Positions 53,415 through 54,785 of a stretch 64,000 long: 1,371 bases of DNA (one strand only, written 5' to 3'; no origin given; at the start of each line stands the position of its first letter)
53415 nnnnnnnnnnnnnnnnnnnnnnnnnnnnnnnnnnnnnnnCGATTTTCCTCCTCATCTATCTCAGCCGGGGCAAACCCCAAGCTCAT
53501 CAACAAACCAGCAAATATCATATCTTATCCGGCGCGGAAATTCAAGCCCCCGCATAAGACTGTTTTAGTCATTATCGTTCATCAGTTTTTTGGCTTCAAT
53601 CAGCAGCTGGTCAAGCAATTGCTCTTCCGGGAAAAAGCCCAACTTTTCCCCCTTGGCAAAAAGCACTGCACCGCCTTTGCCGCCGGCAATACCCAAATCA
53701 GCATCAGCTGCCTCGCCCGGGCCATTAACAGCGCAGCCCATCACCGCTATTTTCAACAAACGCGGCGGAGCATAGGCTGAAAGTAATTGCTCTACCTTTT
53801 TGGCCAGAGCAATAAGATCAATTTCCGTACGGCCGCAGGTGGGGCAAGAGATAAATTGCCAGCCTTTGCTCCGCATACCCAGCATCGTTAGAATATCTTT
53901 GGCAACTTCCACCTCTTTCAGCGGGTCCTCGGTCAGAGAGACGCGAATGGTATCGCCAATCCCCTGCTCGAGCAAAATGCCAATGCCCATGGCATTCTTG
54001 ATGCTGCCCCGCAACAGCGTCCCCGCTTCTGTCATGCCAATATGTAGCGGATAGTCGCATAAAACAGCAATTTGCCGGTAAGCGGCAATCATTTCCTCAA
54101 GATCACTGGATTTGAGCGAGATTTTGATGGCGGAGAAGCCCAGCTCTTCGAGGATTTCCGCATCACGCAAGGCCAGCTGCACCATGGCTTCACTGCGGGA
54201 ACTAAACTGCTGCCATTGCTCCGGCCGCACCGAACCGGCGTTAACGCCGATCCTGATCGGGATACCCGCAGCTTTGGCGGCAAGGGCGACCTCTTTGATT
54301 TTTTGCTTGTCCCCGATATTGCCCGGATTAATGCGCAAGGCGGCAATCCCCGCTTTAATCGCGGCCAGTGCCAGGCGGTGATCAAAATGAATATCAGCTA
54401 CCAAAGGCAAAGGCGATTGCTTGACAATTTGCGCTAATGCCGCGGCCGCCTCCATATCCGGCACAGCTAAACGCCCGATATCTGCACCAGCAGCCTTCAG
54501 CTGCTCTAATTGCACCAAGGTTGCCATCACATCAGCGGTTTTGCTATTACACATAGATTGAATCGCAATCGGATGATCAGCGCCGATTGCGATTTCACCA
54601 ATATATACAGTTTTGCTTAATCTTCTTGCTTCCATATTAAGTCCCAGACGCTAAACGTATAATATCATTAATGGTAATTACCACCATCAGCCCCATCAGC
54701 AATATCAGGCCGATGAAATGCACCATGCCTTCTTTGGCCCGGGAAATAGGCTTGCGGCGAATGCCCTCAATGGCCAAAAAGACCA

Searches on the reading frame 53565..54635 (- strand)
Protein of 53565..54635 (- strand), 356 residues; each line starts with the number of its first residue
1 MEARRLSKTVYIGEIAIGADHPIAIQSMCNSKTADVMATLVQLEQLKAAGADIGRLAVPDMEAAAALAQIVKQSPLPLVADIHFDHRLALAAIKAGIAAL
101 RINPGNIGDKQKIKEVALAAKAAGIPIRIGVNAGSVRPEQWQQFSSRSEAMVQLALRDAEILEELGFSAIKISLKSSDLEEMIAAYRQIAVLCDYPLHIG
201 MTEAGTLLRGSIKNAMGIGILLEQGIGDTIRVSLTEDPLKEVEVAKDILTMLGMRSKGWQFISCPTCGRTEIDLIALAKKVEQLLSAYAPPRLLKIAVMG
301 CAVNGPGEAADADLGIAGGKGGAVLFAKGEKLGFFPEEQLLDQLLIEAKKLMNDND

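Call 78: search_protein_families(library=pfam, proteins=[window:53565-54635:-], max_evalue=1e-8)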
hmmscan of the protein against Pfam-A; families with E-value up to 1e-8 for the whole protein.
window:53565-54635:- (356 aa): 1 family
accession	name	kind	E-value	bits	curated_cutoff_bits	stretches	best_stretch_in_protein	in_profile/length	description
PF04551.19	GcpE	-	1.9e-136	455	32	1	8-347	2-340/343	GcpE protein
